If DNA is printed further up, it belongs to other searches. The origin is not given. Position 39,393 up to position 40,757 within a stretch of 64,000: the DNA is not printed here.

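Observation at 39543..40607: Orphan, apparently circularly permuted DPPY amino-methyltransferase overlapping the 5' end of a LAL/STAND regulator gene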

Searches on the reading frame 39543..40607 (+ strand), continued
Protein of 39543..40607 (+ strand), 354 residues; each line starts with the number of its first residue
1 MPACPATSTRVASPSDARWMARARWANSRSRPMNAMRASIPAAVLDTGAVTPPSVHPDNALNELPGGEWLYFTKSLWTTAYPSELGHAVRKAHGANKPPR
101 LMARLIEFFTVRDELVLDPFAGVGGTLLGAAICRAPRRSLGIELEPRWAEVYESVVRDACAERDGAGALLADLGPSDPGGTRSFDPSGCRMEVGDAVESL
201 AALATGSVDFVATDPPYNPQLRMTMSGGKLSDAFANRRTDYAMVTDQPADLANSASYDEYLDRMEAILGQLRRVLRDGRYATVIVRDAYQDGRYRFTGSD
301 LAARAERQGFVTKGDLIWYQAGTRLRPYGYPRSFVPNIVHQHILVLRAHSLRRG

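Call 25: find_related_loci(query=window:39690-40604:+, collection=genome_contigs, flank=6000)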
Query window:39690-40604:+ (305 aa) in genome_contigs; peptide patterns used: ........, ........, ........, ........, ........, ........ (x = any residue, [..] = any of these).
340 stretches matched a pattern; 245 encode a relative of the query (tblastn E <= 1e-3); the best 80 are kept; 80 distinct loci.
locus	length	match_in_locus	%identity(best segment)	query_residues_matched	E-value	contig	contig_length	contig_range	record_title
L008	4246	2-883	83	6-299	6e-170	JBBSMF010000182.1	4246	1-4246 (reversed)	MAG: Candidatus Limnocylindrales bacterium isolate LS5_sbin.23 LS5_sbin.23_K_766201_L_4246_cov_30.9191, whole genome sho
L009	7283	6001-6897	81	1-299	2e-164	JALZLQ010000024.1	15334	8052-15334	MAG: Chloroflexota bacterium isolate MSU bin37 SD1457-59_k127_557611, whole genome shotgun sequence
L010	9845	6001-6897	81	1-299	4e-164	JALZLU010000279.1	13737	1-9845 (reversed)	MAG: Chloroflexota bacterium isolate MSU bin41 SD1457-59_k127_1703444, whole genome shotgun sequence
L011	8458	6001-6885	80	4-298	2e-161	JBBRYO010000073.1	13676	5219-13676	MAG: Candidatus Limnocylindrales bacterium isolate La5_metabat2.116 La5_metabat2.116_K_2179427_L_13676_cov_53.7872, whol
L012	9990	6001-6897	81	1-299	2e-161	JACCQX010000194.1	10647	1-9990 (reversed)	MAG: Chloroflexi bacterium isolate MGR_bin7 SD2897-2912_k127_5083215, whole genome shotgun sequence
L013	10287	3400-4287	80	5-300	3e-161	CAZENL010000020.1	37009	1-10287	MAG TPA_asm: uncultured Anaerolineaceae bacterium isolate binchicken_co54_452 genome assembly, contig: NODE_1892_length_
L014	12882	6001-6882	81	4-297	7e-161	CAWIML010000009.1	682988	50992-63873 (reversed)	MAG: uncultured Chloroflexia bacterium isolate MFD05176.bin.2.263 genome assembly, contig: contig_9263, whole genome sho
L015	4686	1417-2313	81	6-304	2e-164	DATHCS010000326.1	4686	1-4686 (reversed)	MAG TPA_asm: Candidatus Dormiibacterota bacterium isolate SMAG_U12373 k141_882887, whole genome shotgun sequence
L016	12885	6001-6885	81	5-299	7e-160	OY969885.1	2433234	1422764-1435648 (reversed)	MAG: uncultured Chloroflexia bacterium isolate MFD01275.bin.c.5 genome assembly, chromosome: 1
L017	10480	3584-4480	82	1-299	1e-159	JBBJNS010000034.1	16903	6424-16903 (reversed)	MAG: Candidatus Limnocylindrales bacterium isolate RDP_SRG_33 NODE_1378_length_16903_cov_9.123101, whole genome shotgun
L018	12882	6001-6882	81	1-299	4e-159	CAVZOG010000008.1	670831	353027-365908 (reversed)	MAG: uncultured Chloroflexia bacterium isolate MFD02840.bin.3.831 genome assembly, contig: contig_46041, whole genome sh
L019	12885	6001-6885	80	5-299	4e-159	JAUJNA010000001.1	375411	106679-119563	MAG: Chloroflexota bacterium isolate YX2bin14 opera_contig_53, whole genome shotgun sequence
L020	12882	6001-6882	81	4-297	1e-158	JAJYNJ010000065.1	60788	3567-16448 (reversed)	MAG: Chloroflexi bacterium isolate DBS2-4.bin61 NODE_713_length_60788_cov_7.39185, whole genome shotgun sequence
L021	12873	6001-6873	81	6-299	1e-157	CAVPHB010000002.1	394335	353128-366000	MAG: uncultured Chloroflexia bacterium isolate MFD09964.bin.2.266 genome assembly, contig: contig_23754, whole genome sh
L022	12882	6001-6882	80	1-299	1e-157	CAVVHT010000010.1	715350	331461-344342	MAG: uncultured Chloroflexia bacterium isolate MFD02840.bin.3.353 genome assembly, contig: contig_9136, whole genome sho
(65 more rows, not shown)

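Call 32: search_protein_families(library=padloc, proteins=[window:39690-40604:+], max_evalue=0.01)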
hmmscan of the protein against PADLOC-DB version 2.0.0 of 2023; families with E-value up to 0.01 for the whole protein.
window:39690-40604:+ (305 aa): 51 families (the best 25 are shown)
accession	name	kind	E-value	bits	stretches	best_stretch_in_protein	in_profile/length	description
PDLC03284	MTase_II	-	2.9e-43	146.5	1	10-299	62-357/361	Type II methyltransferase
PDLC03391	MTase_II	-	1.7e-35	120.5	2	7-106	104-205/381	Type II methyltransferase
PDLC03353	MTase_II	-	7.4e-26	89.2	2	15-107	163-250/260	Type II methyltransferase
PDLC03350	MTase_II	-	1.1e-19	68.9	2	19-111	213-299/312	Type II methyltransferase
PDLC03351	MTase_II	-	2.8e-17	60.9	2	193-264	234-305/348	Type II methyltransferase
PDLC03371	MTase_II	-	4.2e-17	60.5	2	23-105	171-250/260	Type II methyltransferase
PDLC03216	MTase_II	-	4.5e-16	56.8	2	40-109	190-257/364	Type II methyltransferase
PDLC03283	MTase_II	-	6.4e-16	56.5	2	34-111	200-275/352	Type II methyltransferase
PDLC03387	MTase_II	-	2.9e-15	54.2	2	41-102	211-270/289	Type II methyltransferase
PDLC03738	oMTase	-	7.6e-14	49.2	2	39-106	199-264/376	orphan methyltransferase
PDLC03228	MTase_II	-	2.8e-13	48.2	2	42-101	142-199/227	Type II methyltransferase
PDLC03299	MTase_II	-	2.8e-13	48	2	40-102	192-252/296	Type II methyltransferase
PDLC03363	MTase_II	-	1.2e-11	42.6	1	6-96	20-107/294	Type II methyltransferase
PDLC03265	MTase_II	-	2.6e-11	41.5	1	42-108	265-329/333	Type II methyltransferase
PDLC03320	MTase_II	-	2.7e-10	37.9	1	22-110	192-277/289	Type II methyltransferase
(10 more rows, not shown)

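Call 37: predict_structure(alignment_id=A1)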
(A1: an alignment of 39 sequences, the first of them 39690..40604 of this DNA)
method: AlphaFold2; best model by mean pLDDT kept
length: 305 residues; sequences in the alignment: 39
mean_pLDDT: 75.4   pTM: 0.80
mean pLDDT of the five models: 75.4, 73.2, 73.2, 68.7, 68.6
residues with pLDDT >= 90: 102; 70-90: 86; 50-70: 72; < 50: 45
segments of 3 or more residues with pLDDT < 50: 1-9, 170-192, 274-276, 280-285
pLDDT, mean of each block of 10 residues (from residue 1): 40 53 59 64 70 87 95 91 93 92 91 71 71 89 95 97 78 42 41 65 82 94 96 83 75 93 75 50 52 85 57
secondary structure, 60 per line:
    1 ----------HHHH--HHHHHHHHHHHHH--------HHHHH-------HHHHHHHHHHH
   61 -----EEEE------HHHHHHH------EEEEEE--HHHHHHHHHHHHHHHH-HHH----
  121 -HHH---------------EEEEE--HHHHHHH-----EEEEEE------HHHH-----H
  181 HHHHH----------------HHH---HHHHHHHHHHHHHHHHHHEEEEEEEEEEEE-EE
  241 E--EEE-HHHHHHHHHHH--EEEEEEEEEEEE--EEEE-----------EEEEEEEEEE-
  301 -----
elements in order: H11-14 H17-29 H38-42 H50-60 E66-69 H76-82 E89-94 H97-112 E140-144 H147-153 E159-164 H171-174 H180-185 H208-225 E226-237 E239-241 E244-246 H248-258 E261-272 E275-278 E290-299

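Call 39: search_protein_families(library=padloc, proteins=[L004:5817-6008:+, L004:6875-7633:+, L004:7808-9070:-, L006:7815-8822:-, L006:8815-10503:-, L004:6001-6888:+], max_evalue=0.001)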
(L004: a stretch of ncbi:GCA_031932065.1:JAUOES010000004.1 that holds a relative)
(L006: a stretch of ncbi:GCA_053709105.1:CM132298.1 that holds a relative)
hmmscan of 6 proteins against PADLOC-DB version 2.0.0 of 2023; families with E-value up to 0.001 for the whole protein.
L004:5817-6008:+ (63 aa): 0 families

L004:6875-7633:+ (252 aa): 66 families (the best 25 are shown)
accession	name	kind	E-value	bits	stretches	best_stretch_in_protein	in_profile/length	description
PDLC03371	MTase_II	-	9.9e-64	213.4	1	4-250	8-253/260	Type II methyltransferase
PDLC03299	MTase_II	-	6.3e-62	207.7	1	4-250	12-258/296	Type II methyltransferase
PDLC03320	MTase_II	-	9e-41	137.9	1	10-250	36-275/289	Type II methyltransferase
PDLC03216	MTase_II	-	5.2e-40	135.6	1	3-251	8-257/364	Type II methyltransferase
PDLC03339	MTase_II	-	1.2e-39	134.2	1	7-251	4-273/399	Type II methyltransferase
PDLC03353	MTase_II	-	1.9e-38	130.5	1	9-249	12-250/260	Type II methyltransferase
PDLC03302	MTase_II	-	1.4e-36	124.4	2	55-249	73-260/626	Type II methyltransferase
PDLC03230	MTase_II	-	2.6e-36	123.6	1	5-248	34-281/360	Type II methyltransferase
PDLC03738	oMTase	-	7.9e-36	121.5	1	6-252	20-268/376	orphan methyltransferase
PDLC03327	MTase_II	-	2.2e-34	117.2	1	12-249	45-284/319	Type II methyltransferase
PDLC03238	MTase_II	-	5.4e-34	115.9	1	9-250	126-364/428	Type II methyltransferase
PDLC03387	MTase_II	-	1.3e-32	111.1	2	88-250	133-276/289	Type II methyltransferase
PDLC03265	MTase_II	-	3.2e-32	110.3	2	5-131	23-151/333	Type II methyltransferase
PDLC03300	MTase_II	-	3.3e-29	99.9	2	58-251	91-278/302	Type II methyltransferase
PDLC03350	MTase_II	-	5.9e-27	92.9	1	9-251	59-297/312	Type II methyltransferase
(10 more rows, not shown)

L004:7808-9070:- (420 aa): 0 families

L006:7815-8822:- (335 aa): 0 families

L006:8815-10503:- (562 aa): 0 families

L004:6001-6888:+ (295 aa): 61 families (the best 25 are shown)
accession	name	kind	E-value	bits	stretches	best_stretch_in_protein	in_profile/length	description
PDLC03391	MTase_II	-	1.7e-37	127.1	1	20-291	101-378/381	Type II methyltransferase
PDLC03353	MTase_II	-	1.3e-36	124.5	2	3-126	133-253/260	Type II methyltransferase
PDLC03363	MTase_II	-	2.1e-31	107.4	1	24-278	22-277/294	Type II methyltransferase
PDLC03350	MTase_II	-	2e-28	97.7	2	17-127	195-299/312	Type II methyltransferase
PDLC03284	MTase_II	-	5.9e-27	92.9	1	17-291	53-356/361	Type II methyltransferase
PDLC03371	MTase_II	-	7.2e-27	92.5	2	42-126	174-255/260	Type II methyltransferase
PDLC03387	MTase_II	-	1.9e-26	90.9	2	59-133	211-284/289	Type II methyltransferase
PDLC03299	MTase_II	-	3e-24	84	2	5-124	143-258/296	Type II methyltransferase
PDLC03260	MTase_II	-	6.8e-21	72.5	2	31-132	221-316/349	Type II methyltransferase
PDLC03216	MTase_II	-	5.8e-20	69.6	2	130-230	6-98/364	Type II methyltransferase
PDLC03376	MTase_II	-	6.5e-18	63.4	1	74-266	49-220/249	Type II methyltransferase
PDLC03351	MTase_II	-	8.1e-18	62.7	1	73-240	138-288/348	Type II methyltransferase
PDLC03283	MTase_II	-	1.9e-17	61.6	2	60-133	208-280/352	Type II methyltransferase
PDLC03246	MTase_II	-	1.5e-16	58.5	2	59-120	302-363/376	Type II methyltransferase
PDLC03228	MTase_II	-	1.8e-16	58.7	1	60-125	142-207/227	Type II methyltransferase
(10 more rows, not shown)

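Call 40: search_protein_families(library=pfam, proteins=[L004:5817-6008:+, L004:6875-7633:+, L004:7808-9070:-, L006:7815-8822:-, L006:8815-10503:-], max_evalue=0.01)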
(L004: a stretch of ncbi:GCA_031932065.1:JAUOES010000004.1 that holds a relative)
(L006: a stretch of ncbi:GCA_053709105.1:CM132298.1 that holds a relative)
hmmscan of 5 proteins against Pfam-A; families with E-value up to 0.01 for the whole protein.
L004:5817-6008:+ (63 aa): 0 families

L004:6875-7633:+ (252 aa): 2 families
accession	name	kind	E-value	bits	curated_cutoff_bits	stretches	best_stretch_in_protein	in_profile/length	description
PF01555.25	N6_N4_Mtase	-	2.3e-56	191.6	26.7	1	26-247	1-221/221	DNA methylase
PF02086.21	MethyltransfD12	-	0.0012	19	22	0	196-248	8-61/253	D12 class N6 adenine-specific DNA methyltransferase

L004:7808-9070:- (420 aa): 0 families

L006:7815-8822:- (335 aa): 13 families
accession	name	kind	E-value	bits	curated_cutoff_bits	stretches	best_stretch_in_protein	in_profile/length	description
PF00037.32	Fer4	-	4.5e-09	36.2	21.1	1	92-114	2-24/24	4Fe-4S binding domain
PF25160.1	LdpA_Fe-S-bd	-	7.4e-09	35.7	27.6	1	76-114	11-44/49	LdpA Fe-S cluster-binding domain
PF12838.12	Fer4_7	-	2.8e-07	31.3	27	1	77-112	11-52/52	4Fe-4S dicluster domain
PF14697.11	Fer4_21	-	4.3e-07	30.4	35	1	76-113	16-57/59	4Fe-4S dicluster domain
PF12837.12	Fer4_6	-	5.1e-07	29.8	25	1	91-113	2-24/24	4Fe-4S binding domain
PF13484.11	Fer4_16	-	2.4e-05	25.4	30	1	98-128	2-31/66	4Fe-4S double cluster binding domain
PF12797.12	Fer4_2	-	2.4e-05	24.5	24.5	1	91-109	3-21/22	4Fe-4S binding domain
PF13237.11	Fer4_10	-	3.2e-05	24.2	25.5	1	91-110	2-21/53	4Fe-4S dicluster domain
PF13187.11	Fer4_9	-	5.6e-05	23.5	27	1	76-113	10-52/52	4Fe-4S dicluster domain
PF13459.11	Fer4_15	-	8.3e-05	23.7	22.4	1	91-120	1-29/66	4Fe-4S single cluster domain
PF12800.12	Fer4_4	-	0.00016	22.2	24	1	96-109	2-15/17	4Fe-4S binding domain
PF13183.11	Fer4_8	-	0.004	18.1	27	0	97-112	4-19/68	4Fe-4S dicluster domain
PF12798.12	Fer4_3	-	0.0099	17.1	27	1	98-112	1-15/15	4Fe-4S binding domain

L006:8815-10503:- (562 aa): 0 families

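Call 44: search_solved_structures(query=A1, max_evalue=1, show_alignments=2)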
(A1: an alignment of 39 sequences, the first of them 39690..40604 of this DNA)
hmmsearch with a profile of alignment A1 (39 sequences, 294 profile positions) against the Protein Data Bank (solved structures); distinct sequences matched with E-value up to 1: 26.
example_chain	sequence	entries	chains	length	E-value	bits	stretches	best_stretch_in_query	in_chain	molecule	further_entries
2zie_A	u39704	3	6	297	3e-34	121.6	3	57-127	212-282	Putative modification methylase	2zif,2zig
8s9n_A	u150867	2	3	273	1.1e-18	70.6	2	58-128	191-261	DNA cytosine-N4 methyltransferase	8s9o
8s9m_A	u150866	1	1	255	3e-18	69.1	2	58-128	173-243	DNA cytosine-N4 methyltransferase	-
6pbd_A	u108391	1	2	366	7.8e-18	67.7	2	57-126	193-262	Modification methylase CcrMI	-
5hek_A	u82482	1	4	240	7.5e-16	61.2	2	58-128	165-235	Adenine specific DNA methyltransferase (DpnA)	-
8urk_A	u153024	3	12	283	9.1e-16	60.9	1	32-124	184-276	Methyltransferase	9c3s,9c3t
9c3u_A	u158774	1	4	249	1.9e-15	59.9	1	32-123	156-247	Methyltransferase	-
5hfj_A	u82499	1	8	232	1.9e-15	59.9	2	58-123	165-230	Adenine specific DNA methyltransferase (DpnA)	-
1boo_A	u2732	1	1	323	4.5e-13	52.1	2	59-146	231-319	PROTEIN (N-4 CYTOSINE-SPECIFIC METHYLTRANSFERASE PVU II)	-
1eg2_A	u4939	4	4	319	1.5e-11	47.1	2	54-130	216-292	MODIFICATION METHYLASE RSRI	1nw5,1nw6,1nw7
1nw8_A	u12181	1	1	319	8e-11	44.7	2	54-130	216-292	MODIFICATION METHYLASE RSRI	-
1g60_A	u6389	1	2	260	6.7e-09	38.4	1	55-123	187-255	Adenine-specific Methyltransferase MboIIA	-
5e71_A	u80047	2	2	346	8.9e-08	34.7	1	68-167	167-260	N2, N2-dimethylguanosine tRNA methyltransferase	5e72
8vyd_A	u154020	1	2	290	3.2e-06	29.6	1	77-165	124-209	SAM-dependent methyltransferase, UPF0020 family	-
7qw5_A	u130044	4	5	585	0.00023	23.5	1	57-185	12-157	Modification methylase BseCI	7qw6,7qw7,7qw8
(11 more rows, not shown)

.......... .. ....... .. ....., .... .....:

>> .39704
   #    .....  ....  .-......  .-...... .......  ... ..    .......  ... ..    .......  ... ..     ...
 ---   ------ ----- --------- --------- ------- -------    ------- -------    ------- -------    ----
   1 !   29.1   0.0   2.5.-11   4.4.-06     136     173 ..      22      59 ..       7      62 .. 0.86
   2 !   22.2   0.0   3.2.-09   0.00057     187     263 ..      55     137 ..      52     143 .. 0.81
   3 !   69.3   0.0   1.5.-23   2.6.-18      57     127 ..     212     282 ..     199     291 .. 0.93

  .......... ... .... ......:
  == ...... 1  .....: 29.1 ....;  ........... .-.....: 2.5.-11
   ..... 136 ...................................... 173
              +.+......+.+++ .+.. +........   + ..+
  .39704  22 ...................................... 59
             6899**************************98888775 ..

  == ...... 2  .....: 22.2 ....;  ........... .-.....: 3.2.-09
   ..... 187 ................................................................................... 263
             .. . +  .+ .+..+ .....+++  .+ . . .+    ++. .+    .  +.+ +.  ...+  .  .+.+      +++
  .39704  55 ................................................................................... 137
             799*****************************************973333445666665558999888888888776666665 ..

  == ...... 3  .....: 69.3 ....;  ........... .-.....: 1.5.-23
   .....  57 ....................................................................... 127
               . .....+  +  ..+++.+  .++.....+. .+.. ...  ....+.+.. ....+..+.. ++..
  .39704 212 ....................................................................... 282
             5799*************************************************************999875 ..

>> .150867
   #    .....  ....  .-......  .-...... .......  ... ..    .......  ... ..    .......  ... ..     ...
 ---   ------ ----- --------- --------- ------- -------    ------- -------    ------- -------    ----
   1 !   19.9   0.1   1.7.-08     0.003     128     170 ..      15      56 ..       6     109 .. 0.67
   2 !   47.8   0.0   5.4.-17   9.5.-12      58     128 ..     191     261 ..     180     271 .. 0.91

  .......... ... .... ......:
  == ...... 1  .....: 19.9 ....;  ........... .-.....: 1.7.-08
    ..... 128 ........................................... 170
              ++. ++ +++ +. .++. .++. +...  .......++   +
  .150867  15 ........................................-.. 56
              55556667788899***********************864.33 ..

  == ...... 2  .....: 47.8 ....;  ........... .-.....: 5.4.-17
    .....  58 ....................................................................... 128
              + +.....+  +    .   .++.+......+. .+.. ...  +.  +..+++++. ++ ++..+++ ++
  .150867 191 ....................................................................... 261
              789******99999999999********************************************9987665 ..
